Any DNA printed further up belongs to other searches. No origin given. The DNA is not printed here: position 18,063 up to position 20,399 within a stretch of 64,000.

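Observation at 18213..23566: Gtr/Arn-like three-part glycosylation cassette coupled to UDP-xylose synthesis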

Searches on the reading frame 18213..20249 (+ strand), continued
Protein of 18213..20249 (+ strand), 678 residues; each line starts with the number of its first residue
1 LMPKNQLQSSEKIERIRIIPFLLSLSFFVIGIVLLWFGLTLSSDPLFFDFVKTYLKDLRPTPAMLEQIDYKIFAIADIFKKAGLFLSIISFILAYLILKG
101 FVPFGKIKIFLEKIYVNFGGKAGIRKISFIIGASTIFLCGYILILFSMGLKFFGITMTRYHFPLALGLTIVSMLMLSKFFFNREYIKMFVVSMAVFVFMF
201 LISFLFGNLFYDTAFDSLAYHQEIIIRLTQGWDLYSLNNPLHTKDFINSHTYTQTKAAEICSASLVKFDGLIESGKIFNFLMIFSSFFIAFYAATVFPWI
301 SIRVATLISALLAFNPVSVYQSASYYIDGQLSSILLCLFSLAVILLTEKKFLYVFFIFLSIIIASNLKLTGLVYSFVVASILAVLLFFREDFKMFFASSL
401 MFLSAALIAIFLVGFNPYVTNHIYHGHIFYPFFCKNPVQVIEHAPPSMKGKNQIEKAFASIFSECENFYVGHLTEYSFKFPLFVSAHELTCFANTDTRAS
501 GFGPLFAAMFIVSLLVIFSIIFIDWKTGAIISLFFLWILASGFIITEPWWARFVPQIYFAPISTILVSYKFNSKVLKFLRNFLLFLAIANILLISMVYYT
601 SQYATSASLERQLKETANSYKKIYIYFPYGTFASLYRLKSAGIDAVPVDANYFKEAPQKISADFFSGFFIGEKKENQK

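Call 80: search_protein_families(library=pfam, proteins=[L170:3722-5419:+, L170:1789-2388:+, L170:2746-3711:+, L170:2385-2741:+, L004:7515-7949:+], max_evalue=0.01)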
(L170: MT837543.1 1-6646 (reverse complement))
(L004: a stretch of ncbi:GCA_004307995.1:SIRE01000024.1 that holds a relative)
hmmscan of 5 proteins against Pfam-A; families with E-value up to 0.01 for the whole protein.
L170:3722-5419:+ (565 aa): 1 family
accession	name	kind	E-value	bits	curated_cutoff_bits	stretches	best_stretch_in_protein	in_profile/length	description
PF19510.5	DUF6044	-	2.4e-103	346.9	27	1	14-564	12-563/564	Protein of unknown function (DUF6044)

L170:1789-2388:+ (199 aa): 1 family
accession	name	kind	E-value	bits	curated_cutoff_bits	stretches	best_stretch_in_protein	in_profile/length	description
PF12710.13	HAD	-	1.4e-31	110.9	27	1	5-186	1-188/189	haloacid dehalogenase-like hydrolase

L170:2746-3711:+ (321 aa): 9 families
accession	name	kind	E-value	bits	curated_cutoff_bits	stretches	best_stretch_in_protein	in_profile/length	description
PF01370.27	Epimerase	-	3.3e-35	122.1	20.9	1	4-229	2-240/240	NAD dependent epimerase/dehydratase family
PF16363.11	GDP_Man_Dehyd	-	1.6e-28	100.6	27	1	4-313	1-331/332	GDP-mannose 4,6 dehydratase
PF01073.25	3Beta_HSD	-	7.5e-16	58.4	22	1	5-218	2-230/280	3-beta hydroxysteroid dehydrogenase/isomerase family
PF07993.18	NAD_binding_4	-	8.7e-11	41.9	20.1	1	66-180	90-218/258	Male sterility protein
PF04321.23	RmlD_sub_bind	-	2.9e-10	40.1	27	1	1-165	1-147/287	RmlD substrate binding domain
PF13460.12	NAD_binding_10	-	3.8e-06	27.3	27.2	1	7-170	1-147/184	NAD(P)H-binding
PF02719.21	Polysacc_synt_2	-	0.0011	18.6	20.2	1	18-223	16-223/293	Polysaccharide biosynthesis protein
PF02254.24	TrkA_N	-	0.0023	18.6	23.8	1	7-73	4-71/116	TrkA-N domain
PF03435.24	Sacchrp_dh_NADP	-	0.0097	16.7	25.1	0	5-80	3-84/129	Saccharopine dehydrogenase NADP binding domain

L170:2385-2741:+ (118 aa): 3 families
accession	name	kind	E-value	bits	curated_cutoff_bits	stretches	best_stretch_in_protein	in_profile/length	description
PF00892.27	EamA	-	3.1e-07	31.2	28.2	1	51-116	69-134/135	EamA-like transporter family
PF00893.25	Multi_Drug_Res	-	7e-07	30.1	23.7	1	26-108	10-93/93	Small Multidrug Resistance protein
PF10639.15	TMEM234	-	0.0015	19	30.1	1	35-115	31-112/113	Putative transmembrane family 234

L004:7515-7949:+ (144 aa): 1 family
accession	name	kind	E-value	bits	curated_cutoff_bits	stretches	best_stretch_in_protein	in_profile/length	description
PF02681.20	DUF212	-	6.9e-31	107.5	26.5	1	13-134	9-125/126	Divergent PAP2 family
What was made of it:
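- The DUF212 partner belongs to the divergent PAP2 family (call 80).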

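Call 97: list_cluster_members(proteins=[P0001, P0037, P0003])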
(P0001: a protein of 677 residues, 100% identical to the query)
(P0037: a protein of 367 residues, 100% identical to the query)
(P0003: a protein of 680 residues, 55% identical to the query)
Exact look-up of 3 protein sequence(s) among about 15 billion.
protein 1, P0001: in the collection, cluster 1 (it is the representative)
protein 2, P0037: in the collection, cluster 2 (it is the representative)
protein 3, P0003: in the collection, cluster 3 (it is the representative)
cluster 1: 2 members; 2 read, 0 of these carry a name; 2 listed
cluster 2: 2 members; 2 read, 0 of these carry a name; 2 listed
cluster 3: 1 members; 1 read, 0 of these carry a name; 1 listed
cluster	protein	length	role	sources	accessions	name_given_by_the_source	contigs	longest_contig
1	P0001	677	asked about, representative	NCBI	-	-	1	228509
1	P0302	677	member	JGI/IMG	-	-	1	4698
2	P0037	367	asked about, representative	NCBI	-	-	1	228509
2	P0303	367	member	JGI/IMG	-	-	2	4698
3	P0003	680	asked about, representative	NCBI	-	-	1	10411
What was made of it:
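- Tried and rejected: A cluster look-up gave no organism name (call 97).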
